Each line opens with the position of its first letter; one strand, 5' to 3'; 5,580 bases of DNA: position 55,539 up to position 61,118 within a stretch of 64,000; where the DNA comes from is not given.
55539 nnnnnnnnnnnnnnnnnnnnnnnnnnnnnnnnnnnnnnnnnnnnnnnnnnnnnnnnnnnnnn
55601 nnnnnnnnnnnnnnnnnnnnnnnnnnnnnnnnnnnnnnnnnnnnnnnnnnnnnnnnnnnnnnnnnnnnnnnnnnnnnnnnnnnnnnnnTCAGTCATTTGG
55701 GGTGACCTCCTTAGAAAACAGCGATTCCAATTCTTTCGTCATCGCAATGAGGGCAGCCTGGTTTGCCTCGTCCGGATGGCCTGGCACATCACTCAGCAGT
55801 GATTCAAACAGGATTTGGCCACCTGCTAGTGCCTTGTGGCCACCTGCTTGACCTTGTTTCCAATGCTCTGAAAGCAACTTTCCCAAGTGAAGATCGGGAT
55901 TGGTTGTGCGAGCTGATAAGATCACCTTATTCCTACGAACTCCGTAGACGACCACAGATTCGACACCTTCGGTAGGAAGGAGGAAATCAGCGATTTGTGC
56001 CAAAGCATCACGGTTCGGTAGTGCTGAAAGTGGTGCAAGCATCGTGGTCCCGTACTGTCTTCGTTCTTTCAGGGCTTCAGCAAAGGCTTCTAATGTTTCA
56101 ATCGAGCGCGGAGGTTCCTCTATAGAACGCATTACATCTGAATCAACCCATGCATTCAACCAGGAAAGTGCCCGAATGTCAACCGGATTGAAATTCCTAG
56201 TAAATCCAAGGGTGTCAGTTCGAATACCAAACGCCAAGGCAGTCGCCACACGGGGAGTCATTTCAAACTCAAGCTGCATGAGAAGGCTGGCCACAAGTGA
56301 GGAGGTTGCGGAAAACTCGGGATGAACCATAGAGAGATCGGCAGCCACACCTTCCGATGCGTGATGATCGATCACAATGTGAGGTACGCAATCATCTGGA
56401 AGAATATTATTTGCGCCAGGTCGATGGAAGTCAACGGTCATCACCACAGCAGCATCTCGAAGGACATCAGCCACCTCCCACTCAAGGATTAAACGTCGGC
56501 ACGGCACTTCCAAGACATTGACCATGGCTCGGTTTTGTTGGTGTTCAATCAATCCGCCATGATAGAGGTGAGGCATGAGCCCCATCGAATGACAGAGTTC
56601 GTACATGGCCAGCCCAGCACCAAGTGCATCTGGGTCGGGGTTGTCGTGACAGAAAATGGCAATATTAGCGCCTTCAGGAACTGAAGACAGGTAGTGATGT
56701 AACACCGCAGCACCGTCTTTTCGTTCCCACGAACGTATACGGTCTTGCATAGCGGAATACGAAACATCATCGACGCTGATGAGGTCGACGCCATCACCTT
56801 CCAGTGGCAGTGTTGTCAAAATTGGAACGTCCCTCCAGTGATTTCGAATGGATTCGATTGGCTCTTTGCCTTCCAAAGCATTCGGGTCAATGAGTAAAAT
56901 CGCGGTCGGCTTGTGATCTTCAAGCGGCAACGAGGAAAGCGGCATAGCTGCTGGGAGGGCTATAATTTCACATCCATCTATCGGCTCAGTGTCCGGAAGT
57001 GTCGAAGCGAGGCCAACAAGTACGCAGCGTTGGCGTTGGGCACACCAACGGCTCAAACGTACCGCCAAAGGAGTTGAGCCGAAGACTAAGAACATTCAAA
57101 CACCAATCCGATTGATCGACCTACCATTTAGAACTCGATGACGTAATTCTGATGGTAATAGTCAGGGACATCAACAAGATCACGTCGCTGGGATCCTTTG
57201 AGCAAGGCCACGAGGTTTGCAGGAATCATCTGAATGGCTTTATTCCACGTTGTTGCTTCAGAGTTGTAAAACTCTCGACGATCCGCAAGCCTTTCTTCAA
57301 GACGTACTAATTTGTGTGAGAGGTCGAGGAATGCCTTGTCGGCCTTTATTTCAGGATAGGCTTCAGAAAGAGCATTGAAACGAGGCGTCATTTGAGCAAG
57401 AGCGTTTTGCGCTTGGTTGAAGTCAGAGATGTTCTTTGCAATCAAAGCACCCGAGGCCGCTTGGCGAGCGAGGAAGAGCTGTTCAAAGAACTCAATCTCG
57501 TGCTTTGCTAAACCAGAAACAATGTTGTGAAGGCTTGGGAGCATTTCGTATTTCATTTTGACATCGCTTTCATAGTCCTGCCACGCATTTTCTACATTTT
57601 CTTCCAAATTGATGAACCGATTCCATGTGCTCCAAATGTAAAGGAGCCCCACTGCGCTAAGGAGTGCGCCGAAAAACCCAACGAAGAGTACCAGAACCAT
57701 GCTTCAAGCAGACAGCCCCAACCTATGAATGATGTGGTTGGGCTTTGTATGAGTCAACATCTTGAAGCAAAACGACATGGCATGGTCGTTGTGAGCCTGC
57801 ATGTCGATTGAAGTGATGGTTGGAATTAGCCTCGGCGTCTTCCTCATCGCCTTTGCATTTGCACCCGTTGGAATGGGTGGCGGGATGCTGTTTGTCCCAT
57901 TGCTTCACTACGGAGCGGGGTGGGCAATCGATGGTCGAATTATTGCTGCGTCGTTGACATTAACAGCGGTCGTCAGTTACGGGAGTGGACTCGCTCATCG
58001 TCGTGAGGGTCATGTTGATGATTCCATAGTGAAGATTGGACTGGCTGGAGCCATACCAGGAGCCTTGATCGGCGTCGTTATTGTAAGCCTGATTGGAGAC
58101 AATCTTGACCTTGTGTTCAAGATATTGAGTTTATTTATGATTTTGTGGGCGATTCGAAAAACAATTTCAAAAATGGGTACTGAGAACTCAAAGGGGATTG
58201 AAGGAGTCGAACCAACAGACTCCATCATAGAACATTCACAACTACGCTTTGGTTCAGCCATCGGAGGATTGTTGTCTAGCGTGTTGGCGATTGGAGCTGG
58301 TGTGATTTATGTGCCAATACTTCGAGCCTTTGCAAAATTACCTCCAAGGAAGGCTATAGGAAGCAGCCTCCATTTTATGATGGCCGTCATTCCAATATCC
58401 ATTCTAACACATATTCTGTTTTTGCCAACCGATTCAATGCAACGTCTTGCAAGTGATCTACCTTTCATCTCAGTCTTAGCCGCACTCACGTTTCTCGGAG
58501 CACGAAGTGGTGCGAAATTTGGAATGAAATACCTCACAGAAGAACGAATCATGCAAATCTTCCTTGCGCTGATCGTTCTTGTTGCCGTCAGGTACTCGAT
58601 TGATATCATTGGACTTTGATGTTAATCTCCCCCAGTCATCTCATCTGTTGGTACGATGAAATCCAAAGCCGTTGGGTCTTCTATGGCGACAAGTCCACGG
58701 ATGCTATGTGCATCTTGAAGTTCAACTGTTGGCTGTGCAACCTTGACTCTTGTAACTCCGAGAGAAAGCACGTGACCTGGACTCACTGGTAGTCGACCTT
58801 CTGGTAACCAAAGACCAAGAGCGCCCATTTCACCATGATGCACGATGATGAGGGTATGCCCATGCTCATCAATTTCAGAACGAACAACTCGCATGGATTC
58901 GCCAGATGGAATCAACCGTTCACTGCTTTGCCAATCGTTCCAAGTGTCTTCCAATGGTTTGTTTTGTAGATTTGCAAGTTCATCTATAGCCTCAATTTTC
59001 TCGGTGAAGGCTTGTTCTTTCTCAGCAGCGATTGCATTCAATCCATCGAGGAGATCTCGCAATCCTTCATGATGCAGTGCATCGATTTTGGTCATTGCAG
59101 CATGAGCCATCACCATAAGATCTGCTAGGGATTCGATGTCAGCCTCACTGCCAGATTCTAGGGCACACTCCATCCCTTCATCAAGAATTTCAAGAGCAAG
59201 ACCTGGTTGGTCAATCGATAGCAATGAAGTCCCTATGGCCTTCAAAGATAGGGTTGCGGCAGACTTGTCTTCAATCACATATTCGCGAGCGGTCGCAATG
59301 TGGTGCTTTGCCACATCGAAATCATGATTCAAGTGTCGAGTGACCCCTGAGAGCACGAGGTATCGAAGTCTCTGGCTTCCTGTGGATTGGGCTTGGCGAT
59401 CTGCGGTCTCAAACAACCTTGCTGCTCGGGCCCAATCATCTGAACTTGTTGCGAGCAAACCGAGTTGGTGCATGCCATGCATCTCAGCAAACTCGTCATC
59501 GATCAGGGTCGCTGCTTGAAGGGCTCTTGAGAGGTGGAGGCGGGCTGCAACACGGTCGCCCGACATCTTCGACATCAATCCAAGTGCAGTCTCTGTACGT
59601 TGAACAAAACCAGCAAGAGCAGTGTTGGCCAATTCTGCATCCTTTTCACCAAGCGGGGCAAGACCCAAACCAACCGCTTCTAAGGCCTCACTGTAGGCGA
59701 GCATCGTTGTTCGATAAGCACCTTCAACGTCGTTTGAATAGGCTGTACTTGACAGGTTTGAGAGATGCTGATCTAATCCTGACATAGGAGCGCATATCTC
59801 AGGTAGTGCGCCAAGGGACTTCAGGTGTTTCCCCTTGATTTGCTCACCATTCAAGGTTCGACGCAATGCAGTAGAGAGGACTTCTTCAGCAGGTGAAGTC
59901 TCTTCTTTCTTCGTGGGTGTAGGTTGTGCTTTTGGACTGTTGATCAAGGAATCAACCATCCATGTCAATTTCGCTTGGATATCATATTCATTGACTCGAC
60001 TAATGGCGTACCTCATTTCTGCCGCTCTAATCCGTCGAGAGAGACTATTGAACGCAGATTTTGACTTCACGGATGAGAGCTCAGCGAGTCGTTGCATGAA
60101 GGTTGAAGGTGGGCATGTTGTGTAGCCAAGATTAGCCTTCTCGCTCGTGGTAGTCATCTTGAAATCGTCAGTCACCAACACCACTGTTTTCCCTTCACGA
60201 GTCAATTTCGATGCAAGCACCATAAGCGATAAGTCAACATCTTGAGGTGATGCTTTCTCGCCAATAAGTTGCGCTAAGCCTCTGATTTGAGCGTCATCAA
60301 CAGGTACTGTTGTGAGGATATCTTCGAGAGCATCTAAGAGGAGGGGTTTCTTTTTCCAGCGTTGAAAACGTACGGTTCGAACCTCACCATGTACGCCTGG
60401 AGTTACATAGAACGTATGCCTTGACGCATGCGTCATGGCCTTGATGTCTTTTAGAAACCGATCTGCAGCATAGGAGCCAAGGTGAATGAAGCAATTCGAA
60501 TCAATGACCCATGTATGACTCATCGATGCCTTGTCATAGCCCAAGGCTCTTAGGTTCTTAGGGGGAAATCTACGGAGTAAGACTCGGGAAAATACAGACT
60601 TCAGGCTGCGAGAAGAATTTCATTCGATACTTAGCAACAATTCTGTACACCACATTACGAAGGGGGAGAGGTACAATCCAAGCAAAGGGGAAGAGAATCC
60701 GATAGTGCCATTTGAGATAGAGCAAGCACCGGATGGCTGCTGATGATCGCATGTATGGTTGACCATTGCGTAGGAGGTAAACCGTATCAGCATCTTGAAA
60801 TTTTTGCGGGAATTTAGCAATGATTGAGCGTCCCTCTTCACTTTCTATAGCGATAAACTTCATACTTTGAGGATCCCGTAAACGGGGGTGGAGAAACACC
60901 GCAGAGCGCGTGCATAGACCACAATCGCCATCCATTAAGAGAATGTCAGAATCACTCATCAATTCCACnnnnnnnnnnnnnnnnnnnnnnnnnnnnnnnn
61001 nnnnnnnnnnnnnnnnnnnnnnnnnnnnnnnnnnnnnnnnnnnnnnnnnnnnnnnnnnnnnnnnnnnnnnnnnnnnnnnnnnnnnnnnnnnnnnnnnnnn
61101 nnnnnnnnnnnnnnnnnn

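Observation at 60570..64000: Tight four-gene operon: MMPL/RND exporter, small 4-TM protein, DUF2071, DCC thiol-disulfide oxidoreductase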

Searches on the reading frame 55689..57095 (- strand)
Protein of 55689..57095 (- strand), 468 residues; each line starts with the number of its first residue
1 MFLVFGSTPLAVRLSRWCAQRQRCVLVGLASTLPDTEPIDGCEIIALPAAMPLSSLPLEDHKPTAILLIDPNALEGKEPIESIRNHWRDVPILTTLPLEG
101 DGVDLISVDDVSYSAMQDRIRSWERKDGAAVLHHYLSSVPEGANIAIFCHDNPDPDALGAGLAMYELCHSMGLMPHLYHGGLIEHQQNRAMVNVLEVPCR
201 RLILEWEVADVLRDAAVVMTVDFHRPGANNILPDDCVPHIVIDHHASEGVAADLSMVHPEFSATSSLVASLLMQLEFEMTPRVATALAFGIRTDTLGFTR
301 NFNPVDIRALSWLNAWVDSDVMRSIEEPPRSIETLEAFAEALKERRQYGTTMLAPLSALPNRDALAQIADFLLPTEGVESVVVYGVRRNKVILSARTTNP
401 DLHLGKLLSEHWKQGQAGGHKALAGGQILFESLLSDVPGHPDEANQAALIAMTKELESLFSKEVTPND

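Call 3: search_protein_families(library=pfam, proteins=[window:55689-57095:-], max_evalue=0.01)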
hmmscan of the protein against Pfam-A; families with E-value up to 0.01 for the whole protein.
window:55689-57095:- (468 aa): 2 families
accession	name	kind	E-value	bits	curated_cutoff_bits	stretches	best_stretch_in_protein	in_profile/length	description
PF01368.27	DHH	-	6.5e-15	55.9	28.1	1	144-291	1-125/125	DHH family, N-terminal domain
PF02272.25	DHHA1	-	3.7e-08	34.2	25.9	1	361-428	14-83/102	DHHA1 domain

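Call 4: search_protein_families(library=ncbifam, proteins=[window:55689-57095:-], max_evalue=0.01)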
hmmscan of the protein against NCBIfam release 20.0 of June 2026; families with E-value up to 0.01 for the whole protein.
window:55689-57095:- (468 aa): 4 families
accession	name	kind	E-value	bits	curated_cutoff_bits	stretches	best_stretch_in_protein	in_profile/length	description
NF053633.1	OlncasPapPhNrnA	equivalog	3.4e-07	29.5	350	1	141-299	15-168/317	bifunctional oligoribonuclease/PAP phosphatase NrnA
NF003877.0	PRK05427.1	equivalog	1.3e-05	24.8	283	1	144-299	3-153/308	manganese-dependent inorganic pyrophosphatase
NF011110.0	PRK14538.1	equivalog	0.00013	20.2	707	1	144-428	369-662/838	putative bifunctional signaling protein/50S ribosomal protein L9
NF011448.0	PRK14869.2-4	equivalog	0.0009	17.6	562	0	241-323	346-432/563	putative manganese-dependent inorganic diphosphatase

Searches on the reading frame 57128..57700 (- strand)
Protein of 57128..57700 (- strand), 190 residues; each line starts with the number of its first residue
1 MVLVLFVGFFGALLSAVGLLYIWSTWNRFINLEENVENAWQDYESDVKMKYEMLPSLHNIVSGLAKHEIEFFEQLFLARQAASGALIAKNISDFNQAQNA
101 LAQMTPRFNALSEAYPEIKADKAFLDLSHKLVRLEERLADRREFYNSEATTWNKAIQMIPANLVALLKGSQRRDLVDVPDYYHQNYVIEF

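Call 3: search_protein_families(library=pfam, proteins=[window:57128-57700:-], max_evalue=0.01)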
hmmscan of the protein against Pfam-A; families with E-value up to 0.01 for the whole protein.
window:57128-57700:- (190 aa): 1 family
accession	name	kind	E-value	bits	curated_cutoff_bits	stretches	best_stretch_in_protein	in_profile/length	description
PF04011.17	LemA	-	1.2e-31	110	26.2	1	39-190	1-149/149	LemA family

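Call 4: search_protein_families(library=ncbifam, proteins=[window:57128-57700:-], max_evalue=0.01)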
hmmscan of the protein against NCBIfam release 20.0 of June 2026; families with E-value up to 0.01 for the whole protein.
window:57128-57700:- (190 aa): 1 family
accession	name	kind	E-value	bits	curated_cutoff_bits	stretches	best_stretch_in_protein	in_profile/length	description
NF040966.1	MamQ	equivalog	2.3e-16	59.9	250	1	65-175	78-186/221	magnetosome protein MamQ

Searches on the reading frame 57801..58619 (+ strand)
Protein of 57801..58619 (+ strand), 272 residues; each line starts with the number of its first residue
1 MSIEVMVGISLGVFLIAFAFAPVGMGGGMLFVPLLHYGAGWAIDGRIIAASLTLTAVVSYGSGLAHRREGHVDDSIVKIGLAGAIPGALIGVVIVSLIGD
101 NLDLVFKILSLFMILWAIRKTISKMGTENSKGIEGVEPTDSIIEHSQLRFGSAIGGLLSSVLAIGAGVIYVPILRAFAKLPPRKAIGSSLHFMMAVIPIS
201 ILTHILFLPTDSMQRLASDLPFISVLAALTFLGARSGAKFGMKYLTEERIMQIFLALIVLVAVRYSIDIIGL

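Call 3: search_protein_families(library=pfam, proteins=[window:57801-58619:+], max_evalue=0.01)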
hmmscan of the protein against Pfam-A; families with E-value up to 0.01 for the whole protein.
window:57801-58619:+ (272 aa): 1 family
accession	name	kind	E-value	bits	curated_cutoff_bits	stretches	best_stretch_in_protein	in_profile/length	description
PF01925.25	TauE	-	8.1e-30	104.7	32.6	1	11-264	3-236/237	Sulfite exporter TauE/SafE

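Call 4: search_protein_families(library=ncbifam, proteins=[window:57801-58619:+], max_evalue=0.01)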
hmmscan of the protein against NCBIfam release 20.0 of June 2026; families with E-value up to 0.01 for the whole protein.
window:57801-58619:+ (272 aa): 0 families

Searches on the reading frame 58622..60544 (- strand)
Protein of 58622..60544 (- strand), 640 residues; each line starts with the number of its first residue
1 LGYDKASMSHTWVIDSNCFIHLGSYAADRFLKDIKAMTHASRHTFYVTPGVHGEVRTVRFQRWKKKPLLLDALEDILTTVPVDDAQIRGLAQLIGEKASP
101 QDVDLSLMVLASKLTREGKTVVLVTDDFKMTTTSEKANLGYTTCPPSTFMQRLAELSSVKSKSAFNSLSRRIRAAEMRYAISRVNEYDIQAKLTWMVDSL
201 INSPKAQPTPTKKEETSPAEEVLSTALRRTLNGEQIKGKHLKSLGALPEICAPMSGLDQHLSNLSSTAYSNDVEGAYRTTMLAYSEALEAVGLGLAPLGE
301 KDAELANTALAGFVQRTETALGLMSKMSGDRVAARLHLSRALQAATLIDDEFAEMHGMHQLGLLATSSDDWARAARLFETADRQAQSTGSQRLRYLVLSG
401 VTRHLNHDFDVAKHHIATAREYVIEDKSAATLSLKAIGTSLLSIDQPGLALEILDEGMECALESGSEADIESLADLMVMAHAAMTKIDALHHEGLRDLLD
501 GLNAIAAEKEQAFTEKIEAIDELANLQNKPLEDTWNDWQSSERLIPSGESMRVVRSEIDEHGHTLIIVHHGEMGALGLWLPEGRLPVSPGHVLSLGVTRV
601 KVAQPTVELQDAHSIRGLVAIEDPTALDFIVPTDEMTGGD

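Call 3: search_protein_families(library=pfam, proteins=[window:58622-60544:-], max_evalue=0.01)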
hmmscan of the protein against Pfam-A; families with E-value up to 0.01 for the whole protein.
window:58622-60544:- (640 aa): 1 family
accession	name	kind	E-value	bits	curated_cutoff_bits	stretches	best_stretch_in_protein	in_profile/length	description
PF00745.25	GlutR_dimer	-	0.0036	18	22.9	1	148-229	12-95/99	Glutamyl-tRNAGlu reductase, dimerisation domain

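Call 4: search_protein_families(library=ncbifam, proteins=[window:58622-60544:-], max_evalue=0.01)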
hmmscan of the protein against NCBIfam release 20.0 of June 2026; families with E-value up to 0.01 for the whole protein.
window:58622-60544:- (640 aa): 1 family
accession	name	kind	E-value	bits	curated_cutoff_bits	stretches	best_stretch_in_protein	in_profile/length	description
NF053720.1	NsdA_fam_reg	subfamily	0.0017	18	75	1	321-397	207-283/432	NsdA family TPR-like regulatory protein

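Call 92: search_solved_structures(query=window:58622-60544:-, max_evalue=1)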
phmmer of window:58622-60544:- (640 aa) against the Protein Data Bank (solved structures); distinct sequences matched with E-value up to 1: 3.
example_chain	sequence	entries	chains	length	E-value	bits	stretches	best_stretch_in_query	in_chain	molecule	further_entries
4hcn_A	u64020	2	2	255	0.27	13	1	26-114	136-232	Putative ATP/GTP binding protein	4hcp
3gqm_A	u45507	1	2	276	0.32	12.7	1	26-114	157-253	Cell Inhibiting Factor (CifBp)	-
3eir_A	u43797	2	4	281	0.33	12.7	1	26-114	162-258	Putative ATP/GTP binding protein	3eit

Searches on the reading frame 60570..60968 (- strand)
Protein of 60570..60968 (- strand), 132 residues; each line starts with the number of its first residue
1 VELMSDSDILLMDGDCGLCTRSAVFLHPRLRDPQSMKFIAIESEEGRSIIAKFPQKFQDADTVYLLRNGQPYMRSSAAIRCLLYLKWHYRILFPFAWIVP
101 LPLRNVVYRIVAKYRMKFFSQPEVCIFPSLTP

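Call 3: search_protein_families(library=pfam, proteins=[window:60570-60968:-], max_evalue=0.01)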
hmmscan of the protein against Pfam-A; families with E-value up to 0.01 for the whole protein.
window:60570-60968:- (132 aa): 1 family
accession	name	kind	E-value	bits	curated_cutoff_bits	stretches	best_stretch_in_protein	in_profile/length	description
PF04134.17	DCC1-like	-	4.1e-17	63.9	27.8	1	10-120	1-112/113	DCC1-like thiol-disulfide oxidoreductase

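Call 4: search_protein_families(library=ncbifam, proteins=[window:60570-60968:-], max_evalue=0.01)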
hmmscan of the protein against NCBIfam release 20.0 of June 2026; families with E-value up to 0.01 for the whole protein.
window:60570-60968:- (132 aa): 0 families

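Call 24: search_solved_structures(query=window:60570-60968:-, max_evalue=10)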
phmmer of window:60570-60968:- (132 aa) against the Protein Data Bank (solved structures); distinct sequences matched with E-value up to 10: 0.
